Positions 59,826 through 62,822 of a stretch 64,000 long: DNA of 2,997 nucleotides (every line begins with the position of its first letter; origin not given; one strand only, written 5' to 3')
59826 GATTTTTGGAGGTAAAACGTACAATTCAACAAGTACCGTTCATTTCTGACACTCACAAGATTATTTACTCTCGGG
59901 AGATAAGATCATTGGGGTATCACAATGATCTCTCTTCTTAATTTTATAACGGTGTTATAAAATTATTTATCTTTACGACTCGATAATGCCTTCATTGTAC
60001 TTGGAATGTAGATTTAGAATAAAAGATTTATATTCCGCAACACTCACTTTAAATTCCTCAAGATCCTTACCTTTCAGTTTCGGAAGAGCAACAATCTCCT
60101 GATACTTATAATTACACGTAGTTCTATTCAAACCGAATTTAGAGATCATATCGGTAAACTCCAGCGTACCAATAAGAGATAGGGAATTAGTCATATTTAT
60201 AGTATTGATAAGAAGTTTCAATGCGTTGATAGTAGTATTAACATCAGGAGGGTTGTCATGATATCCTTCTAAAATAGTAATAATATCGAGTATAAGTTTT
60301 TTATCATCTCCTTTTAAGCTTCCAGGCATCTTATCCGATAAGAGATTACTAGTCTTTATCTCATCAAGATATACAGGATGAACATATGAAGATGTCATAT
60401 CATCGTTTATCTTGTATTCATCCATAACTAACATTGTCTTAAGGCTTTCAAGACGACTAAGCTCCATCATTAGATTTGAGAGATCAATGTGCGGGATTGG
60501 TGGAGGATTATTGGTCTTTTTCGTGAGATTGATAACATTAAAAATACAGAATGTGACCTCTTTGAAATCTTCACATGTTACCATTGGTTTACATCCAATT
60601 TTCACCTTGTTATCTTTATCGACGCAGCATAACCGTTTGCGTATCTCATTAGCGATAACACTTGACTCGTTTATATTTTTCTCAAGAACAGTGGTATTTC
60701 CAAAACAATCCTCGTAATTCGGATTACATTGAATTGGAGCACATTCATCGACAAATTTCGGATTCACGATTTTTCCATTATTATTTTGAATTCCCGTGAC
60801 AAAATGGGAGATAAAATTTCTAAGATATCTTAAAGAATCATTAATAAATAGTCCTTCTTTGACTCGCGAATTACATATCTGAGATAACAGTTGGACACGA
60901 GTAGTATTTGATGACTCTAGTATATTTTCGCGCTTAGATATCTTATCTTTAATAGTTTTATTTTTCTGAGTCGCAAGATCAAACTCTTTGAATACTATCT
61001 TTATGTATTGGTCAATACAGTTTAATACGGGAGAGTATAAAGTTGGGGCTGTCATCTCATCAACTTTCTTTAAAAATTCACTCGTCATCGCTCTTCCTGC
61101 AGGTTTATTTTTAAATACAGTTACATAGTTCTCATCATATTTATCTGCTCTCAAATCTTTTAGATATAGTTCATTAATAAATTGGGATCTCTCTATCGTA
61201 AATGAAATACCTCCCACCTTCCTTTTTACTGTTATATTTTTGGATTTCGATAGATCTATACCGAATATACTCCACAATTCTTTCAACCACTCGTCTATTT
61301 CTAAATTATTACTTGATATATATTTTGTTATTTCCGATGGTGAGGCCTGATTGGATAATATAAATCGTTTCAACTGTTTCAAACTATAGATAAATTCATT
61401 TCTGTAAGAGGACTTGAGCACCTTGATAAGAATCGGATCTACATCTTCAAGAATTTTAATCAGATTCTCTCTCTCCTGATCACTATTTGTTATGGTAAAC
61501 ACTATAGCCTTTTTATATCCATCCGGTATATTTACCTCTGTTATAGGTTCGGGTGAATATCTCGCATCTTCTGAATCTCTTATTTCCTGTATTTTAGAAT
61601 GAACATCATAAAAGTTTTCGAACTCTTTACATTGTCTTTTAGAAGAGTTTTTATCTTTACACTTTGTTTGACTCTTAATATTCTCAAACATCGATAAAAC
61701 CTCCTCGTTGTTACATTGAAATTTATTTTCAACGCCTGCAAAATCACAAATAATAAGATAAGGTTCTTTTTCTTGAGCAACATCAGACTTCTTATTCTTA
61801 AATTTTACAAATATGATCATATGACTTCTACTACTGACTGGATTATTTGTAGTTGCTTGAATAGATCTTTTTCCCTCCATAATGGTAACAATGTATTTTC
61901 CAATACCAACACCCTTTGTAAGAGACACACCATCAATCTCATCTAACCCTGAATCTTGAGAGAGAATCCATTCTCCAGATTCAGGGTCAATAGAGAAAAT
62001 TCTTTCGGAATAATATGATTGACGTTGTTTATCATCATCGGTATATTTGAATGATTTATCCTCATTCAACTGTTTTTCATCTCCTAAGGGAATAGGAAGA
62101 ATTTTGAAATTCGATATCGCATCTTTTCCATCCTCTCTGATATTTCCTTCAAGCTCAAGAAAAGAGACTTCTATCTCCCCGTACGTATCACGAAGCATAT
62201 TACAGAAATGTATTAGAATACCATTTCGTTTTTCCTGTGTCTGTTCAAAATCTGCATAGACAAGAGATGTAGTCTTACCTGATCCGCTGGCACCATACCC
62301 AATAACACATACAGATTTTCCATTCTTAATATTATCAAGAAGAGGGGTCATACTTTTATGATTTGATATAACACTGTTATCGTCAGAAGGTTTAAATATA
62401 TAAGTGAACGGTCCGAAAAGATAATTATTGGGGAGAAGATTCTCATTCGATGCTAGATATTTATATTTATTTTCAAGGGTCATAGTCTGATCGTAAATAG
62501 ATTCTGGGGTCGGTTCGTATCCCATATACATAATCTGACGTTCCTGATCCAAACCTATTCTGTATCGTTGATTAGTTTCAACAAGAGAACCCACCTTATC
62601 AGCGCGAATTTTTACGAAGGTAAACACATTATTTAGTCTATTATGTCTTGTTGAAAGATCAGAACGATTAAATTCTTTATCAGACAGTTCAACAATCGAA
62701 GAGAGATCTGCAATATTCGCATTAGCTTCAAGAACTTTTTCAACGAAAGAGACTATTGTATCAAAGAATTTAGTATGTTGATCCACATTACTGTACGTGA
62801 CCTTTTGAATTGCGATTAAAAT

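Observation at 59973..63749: Virus-encoded kinesin-like motor embedded in a 1258-aa protein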

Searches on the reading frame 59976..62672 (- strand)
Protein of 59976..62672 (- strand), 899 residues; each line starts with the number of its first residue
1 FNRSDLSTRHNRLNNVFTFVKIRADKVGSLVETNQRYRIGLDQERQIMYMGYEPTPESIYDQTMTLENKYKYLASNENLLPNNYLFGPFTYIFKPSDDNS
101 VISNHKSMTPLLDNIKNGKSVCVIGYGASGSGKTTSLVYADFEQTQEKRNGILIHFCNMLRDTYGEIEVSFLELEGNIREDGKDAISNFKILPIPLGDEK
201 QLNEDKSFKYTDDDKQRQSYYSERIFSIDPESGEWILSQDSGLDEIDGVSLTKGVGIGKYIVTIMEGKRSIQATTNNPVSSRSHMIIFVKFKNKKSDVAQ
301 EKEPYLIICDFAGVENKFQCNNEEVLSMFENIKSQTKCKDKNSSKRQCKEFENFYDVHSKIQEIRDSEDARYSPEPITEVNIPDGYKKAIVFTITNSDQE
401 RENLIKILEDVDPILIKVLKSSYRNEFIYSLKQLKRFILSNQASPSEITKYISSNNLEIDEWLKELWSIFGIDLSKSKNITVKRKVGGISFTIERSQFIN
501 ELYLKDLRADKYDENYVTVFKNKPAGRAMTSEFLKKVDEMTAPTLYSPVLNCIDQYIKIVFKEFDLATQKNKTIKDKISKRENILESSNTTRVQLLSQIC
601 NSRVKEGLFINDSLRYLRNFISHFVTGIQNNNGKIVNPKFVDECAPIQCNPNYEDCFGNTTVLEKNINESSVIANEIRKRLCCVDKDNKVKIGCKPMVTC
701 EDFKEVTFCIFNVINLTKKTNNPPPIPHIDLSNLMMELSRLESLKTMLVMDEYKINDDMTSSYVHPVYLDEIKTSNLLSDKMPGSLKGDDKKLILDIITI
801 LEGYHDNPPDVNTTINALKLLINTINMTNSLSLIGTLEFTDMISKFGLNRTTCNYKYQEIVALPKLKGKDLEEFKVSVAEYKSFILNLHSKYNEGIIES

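Call 37: predict_structure(alignment_id=A2)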
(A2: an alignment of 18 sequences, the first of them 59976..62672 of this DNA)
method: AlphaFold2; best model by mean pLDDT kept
length: 899 residues; sequences in the alignment: 18
mean_pLDDT: 79.4   pTM: 0.66
mean pLDDT of the five models: 79.4, 75.2, 73.2, 73.0, 72.3
residues with pLDDT >= 90: 190; 70-90: 530; 50-70: 117; < 50: 62
segments of 3 or more residues with pLDDT < 50: 1-3, 296-300, 633-663, 722-724, 748-757, 847-851, 860-863
pLDDT, mean of each block of 10 residues (from residue 1): 52 73 73 84 86 81 86 83 82 88 89 88 82 81 69 88 90 90 86 88 91 90 92 90 85 91 83 68 85 63 85 71 86 78 76 87 90 73 84 87 90 89 89 91 84 88 92 83 86 88 91 91 84 89 91 90 84 88 91 92 86 78 63 42 37 34 57 87 67 64 82 83 59 76 59 45 86 83 73 91 88 87 78 79 60 58 61 75 77 67
secondary structure, 60 per line:
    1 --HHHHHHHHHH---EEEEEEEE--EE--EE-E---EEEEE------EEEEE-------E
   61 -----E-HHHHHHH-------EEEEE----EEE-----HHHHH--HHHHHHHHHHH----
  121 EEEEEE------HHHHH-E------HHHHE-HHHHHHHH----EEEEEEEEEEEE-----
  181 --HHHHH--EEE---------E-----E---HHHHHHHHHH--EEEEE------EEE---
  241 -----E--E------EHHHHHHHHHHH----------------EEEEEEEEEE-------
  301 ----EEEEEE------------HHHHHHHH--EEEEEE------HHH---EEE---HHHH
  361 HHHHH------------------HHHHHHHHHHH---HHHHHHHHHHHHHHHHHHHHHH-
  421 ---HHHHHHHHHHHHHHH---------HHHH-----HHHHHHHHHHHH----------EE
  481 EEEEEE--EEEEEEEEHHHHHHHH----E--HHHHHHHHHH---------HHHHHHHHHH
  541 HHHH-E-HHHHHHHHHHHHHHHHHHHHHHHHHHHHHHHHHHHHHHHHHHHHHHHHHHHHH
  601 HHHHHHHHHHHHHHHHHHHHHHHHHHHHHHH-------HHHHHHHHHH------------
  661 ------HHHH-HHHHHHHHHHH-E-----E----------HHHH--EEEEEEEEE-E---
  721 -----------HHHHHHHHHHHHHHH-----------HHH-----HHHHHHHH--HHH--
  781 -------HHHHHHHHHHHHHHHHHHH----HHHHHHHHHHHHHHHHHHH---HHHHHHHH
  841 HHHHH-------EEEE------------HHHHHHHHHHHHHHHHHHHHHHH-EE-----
elements in order (helices of 4 or more, strands of 3 or more residues): H3-12 E16-23 E37-41 E48-52 H68-74 E82-86 E91-93 H99-103 H106-116 E121-126 H133-137 H146-149 H152-159 E164-175 H183-187 E190-192 H212-221 E224-228 E235-237 H257-267 E284-293 E305-310 H323-330 E333-338 E351-353 H357-365 H384-394 H398-419 H424-438 H448-451 H457-468 E479-486 E489-496 H497-504 H512-521 H531-544 H548-631 H639-648 H667-670 H672-682 H701-704 E707-715 H732-746 H766-773 H788-806 H811-829 H833-845 E853-856 H869-891

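Call 41: fold_search(model_id=the predicted structure, library=pdb)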
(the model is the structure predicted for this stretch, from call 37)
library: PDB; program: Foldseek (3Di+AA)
matches with E <= 10: 445; with E <= 0.001: 292
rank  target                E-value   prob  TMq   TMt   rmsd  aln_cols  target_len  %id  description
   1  7z2c_K                1.1e-08  1.00  0.20  0.46  10.0       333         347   18  P. falciparum kinesin-8B motor domain in no nucleotide bound to tubulin dimer (released 2022-10-19)
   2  7z2a_K                1.2e-08  1.00  0.20  0.46  10.0       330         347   18  P. berghei kinesin-8B motor domain in no nucleotide state bound to tubulin dimer (released 2022-10-19)
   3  7tr0_K                3.1e-08  1.00  0.20  0.45   9.7       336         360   18  CaKip3[2-436] - AMP-PNP in complex with a microtubule (released 2022-07-20)
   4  7tqz_K                4.3e-08  1.00  0.20  0.46   9.0       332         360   19  Apo CaKip3[2-482] in complex with a microtubule (released 2022-07-13)
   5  6b0c_K                6.5e-08  1.00  0.19  0.44  10.7       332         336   17  KLP10A-AMPPNP in complex with curved tubulin and a microtubule (released 2018-05-02)
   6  5nd4_C                1.8e-07  1.00  0.20  0.47  11.0       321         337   16  Microtubule-bound MKLP2 motor domain in the presence of ADP.AlFx (released 2017-10-04)
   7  5nd3_MODEL_3_C        2.1e-07  1.00  0.18  0.50   9.9       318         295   14  Microtubule-bound MKLP2 motor domain in the with no nucleotide (released 2017-10-04)
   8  8uts_K                2.2e-07  1.00  0.18  0.42  10.1       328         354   16  KIF1A[1-393] APO in complex with a microtubule (released 2024-06-12)
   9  8utv_K                2.8e-07  1.00  0.18  0.41  10.0       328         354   16  KIF1A[1-393] P305L mutant ADP bound in complex with a microtubule (released 2024-06-12)
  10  7a5e_A                3.5e-07  1.00  0.18  0.44   9.8       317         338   16  OSM-3 kinesin motor domain complexed with Mg.AMPPNP (released 2021-02-03)
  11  5lt3_K                3.7e-07  1.00  0.19  0.48   9.8       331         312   16  nucleotide-free kinesin-1 motor domain T87A mutant, P1 crystal form (released 2017-03-01)
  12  8yy5_D                3.7e-07  1.00  0.20  0.46   9.9       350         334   15  Kinesin-14 with AlF3 bound to 14 PF Microtubule (released 2025-10-08)
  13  8utn_N                3.9e-07  1.00  0.19  0.40   9.8       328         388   15  KIF1A[1-393] AMP-PNP bound two-heads-bound state in complex with a microtubule (class T23L1) (released 2024-06-12)
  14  1n6m_A                4.6e-07  1.00  0.19  0.42   8.6       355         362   15  Rotation of the stalk/neck and one head in a new crystal structure of the kinesin motor protein, Ncd (released 2003-10-28)
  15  8uty_N                4.6e-07  1.00  0.18  0.39   9.9       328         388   15  KIF1A[1-393] P364L mutant AMP-PNP bound two-heads-bound state in complex with a microtubule (released 2024-06-12)
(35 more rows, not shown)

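Call 47: search_protein_representatives(alignment_id=A3)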
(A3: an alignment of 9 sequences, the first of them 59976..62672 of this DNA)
Query: 9 sequences, 850 profile positions. Proteins with E-value up to 0.001 (for the whole library): 2954; up to 1e-10: 1134; up to 1e-30: 642. The best 150 are listed.
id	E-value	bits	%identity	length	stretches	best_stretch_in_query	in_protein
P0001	0.0e+00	1207.1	-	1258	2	1-849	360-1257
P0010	0.0e+00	1133.3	-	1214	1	1-849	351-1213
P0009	1.5e-295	999.6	-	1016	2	2-847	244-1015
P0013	8.5e-289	977.3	-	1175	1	1-849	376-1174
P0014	2.6e-247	840.0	-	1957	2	1-475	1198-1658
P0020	3.4e-241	819.8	-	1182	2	2-367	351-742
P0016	7.6e-235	798.8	-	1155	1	12-804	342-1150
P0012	7.4e-213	726.0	-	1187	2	2-446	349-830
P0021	9.5e-206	702.5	-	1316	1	2-848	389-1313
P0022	2.2e-204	698.0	-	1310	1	3-848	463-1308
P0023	7.5e-203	692.9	-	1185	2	3-343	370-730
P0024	4.8e-184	630.7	-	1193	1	8-848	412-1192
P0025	3.1e-175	601.6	-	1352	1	4-839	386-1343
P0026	1.2e-174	599.6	-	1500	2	3-421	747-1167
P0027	8.2e-174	596.9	-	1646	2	3-317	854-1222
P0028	8.6e-170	583.6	-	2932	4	11-812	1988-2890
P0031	1.3e-151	523.5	-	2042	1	3-807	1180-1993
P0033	2.4e-140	486.2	-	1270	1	4-815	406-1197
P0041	1.3e-127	444.0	-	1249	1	6-811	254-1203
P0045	8.8e-127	441.3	-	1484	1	4-829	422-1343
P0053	1.7e-108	380.8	-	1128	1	5-805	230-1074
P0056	2.9e-107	376.7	-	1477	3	13-341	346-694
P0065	7.2e-105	368.8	-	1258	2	4-760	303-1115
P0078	1.4e-101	357.9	-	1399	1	11-816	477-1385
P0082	1.5e-100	354.5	-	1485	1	11-815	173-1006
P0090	2.1e-97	344.1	-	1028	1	9-815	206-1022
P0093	2.8e-97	343.7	-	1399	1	13-821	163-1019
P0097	4.1e-97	343.1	-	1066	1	13-806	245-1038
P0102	2.7e-96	340.4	-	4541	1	12-812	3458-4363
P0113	2.7e-94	333.8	-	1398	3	82-319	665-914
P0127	5.3e-92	326.2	-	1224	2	5-545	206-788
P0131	1.0e-91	325.3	-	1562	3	468-812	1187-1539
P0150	8.2e-90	319.0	-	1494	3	57-504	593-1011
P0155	2.2e-88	314.3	-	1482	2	16-331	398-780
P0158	8.9e-88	312.3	-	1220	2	11-305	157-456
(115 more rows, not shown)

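Call 48: list_cluster_members(proteins=[P0020, P0021, P0024, P0028, P0031, P0033, P0041, P0053, P0102, P0014])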
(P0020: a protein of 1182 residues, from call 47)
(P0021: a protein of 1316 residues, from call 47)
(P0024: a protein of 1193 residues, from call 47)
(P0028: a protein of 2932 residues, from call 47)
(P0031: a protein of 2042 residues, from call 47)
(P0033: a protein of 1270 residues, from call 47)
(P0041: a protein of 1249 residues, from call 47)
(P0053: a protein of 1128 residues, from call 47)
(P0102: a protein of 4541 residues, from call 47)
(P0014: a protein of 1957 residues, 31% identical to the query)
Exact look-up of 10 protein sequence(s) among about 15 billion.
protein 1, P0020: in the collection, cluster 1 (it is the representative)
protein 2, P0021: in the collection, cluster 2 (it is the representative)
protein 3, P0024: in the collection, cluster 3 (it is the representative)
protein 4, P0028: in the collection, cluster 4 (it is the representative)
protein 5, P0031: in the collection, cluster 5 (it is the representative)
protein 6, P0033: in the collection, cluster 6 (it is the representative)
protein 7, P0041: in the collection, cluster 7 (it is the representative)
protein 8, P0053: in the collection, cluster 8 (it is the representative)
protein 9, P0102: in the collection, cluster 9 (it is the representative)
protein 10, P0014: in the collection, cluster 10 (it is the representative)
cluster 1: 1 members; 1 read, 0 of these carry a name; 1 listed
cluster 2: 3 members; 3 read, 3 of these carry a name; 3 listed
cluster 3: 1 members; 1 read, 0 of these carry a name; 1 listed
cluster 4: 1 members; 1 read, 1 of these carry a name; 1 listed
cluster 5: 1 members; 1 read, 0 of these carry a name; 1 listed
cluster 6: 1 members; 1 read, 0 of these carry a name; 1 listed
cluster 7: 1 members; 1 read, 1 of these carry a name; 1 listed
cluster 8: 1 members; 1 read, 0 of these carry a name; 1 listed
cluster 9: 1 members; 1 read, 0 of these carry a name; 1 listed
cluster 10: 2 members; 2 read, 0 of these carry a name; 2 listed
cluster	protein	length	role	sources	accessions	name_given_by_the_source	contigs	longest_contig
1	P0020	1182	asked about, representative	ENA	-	-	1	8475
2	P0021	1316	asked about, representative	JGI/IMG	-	hypothetical protein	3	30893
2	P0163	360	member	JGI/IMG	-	hypothetical protein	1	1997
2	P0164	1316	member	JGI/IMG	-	hypothetical protein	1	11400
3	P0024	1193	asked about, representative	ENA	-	-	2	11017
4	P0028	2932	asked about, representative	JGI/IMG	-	hypothetical protein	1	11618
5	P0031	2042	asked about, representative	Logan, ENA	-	-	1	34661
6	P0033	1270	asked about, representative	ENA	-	-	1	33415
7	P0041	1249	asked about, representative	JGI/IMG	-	hypothetical protein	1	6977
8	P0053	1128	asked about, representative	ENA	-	-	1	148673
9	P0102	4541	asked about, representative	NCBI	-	-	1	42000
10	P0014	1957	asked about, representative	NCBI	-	-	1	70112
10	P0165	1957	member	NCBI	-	-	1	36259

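Call 68: fold_search(model_id=the predicted structure, library=viral)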
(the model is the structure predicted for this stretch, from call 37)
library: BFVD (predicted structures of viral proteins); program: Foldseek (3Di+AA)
matches with E <= 10: 258; with E <= 0.001: 11
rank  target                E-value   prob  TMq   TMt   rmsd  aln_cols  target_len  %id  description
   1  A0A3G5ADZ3            5.9e-11  1.00  0.24  0.16  36.4       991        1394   11  Kinesin motor domain-containing protein [Hyperionvirus sp.]
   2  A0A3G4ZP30            2.4e-10  1.00  0.25  0.19  36.4       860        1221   14  Kinesin motor domain-containing protein [Terrestrivirus sp.]
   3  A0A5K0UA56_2          2.9e-09  1.00  0.28  0.28  37.4      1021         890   12  Kinesin motor domain-containing protein [Yasminevirus sp. GU-2018]
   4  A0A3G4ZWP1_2          3.0e-08  1.00  0.26  0.26  35.2       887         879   13  Kinesin-like protein [Faunusvirus sp.]
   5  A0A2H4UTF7            5.7e-08  1.00  0.17  0.11  36.8       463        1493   20  Kinesin motor protein [Bodo saltans virus]
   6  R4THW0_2              2.6e-07  1.00  0.31  0.27  30.7       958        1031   16  (no name in the UniProt tables at hand)
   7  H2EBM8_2              4.1e-07  1.00  0.26  0.18  35.2       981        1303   12  Kinesin-like protein [Megavirus courdo7]
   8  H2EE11                1.4e-06  1.00  0.25  0.16  34.6       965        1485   11  Kinesin-like protein [Moumouvirus sp. 'Monve']
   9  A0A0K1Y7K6            1.1e-05  1.00  0.18  0.27  32.7       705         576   11  (no name in the UniProt tables at hand)
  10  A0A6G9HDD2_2          2.0e-05  1.00  0.18  0.17  10.3       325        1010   13  Kinesin-like ATPase [Carcinus maenas virus 1]
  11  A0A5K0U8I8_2          2.1e-04  1.00  0.13  0.12  25.0       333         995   16  Kinesin motor domain-containing protein [Yasminevirus sp. GU-2018]
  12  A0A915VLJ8            8.6e-02  0.13  0.05  0.08  37.6       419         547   13  (no name in the UniProt tables at hand)
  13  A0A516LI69            1.2e-01  0.15  0.06  0.10  20.9       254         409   11  (no name in the UniProt tables at hand)
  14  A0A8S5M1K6            1.7e-01  0.07  0.06  0.04  45.9       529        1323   14  Minor tail protein [Siphoviridae sp. ctX926]
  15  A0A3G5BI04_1          2.0e-01  0.06  0.07  0.06  31.0       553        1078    9  Wssv144 [White spot syndrome virus]
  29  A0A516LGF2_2          8.9e-01  0.06  0.10  0.09  37.6       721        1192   10  (no name in the UniProt tables at hand)
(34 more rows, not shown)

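Call 71: list_cluster_members(proteins=[P0082, P0045, P0150, P0155, P0078, P0093, P0113, P0158, P0127, P0056])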
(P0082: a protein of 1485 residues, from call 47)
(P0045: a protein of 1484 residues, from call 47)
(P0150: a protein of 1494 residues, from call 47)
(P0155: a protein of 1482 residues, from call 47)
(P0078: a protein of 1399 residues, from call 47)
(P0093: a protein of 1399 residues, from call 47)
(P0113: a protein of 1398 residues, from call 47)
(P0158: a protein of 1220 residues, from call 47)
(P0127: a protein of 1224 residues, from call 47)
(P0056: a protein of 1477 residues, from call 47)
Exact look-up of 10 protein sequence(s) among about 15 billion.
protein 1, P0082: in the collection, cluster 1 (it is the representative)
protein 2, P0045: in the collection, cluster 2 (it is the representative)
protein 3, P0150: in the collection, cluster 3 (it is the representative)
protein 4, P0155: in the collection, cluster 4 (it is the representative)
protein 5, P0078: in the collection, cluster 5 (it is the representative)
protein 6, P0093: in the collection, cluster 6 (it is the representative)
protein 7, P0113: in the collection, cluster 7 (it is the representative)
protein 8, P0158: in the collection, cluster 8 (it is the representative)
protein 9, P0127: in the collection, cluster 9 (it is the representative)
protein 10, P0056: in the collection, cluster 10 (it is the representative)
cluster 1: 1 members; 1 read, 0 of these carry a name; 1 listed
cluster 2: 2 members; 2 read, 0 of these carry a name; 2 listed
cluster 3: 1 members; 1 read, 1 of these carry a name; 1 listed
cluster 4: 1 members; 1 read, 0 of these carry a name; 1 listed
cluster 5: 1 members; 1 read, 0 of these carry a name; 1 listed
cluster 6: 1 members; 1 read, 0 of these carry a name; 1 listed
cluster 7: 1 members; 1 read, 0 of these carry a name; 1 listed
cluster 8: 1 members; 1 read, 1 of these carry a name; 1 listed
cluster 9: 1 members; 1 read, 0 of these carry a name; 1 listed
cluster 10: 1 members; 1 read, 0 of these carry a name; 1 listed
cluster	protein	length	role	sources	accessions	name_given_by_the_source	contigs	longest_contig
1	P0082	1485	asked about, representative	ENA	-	-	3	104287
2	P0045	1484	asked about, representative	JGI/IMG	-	-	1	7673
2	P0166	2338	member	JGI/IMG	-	-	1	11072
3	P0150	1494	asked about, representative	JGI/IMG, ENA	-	hypothetical protein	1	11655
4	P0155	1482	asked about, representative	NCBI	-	-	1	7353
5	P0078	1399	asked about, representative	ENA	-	-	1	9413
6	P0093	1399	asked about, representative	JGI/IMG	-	-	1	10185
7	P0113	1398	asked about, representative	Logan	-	-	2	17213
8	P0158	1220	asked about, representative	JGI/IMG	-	hypothetical protein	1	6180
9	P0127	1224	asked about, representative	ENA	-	-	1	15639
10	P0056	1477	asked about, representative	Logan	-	-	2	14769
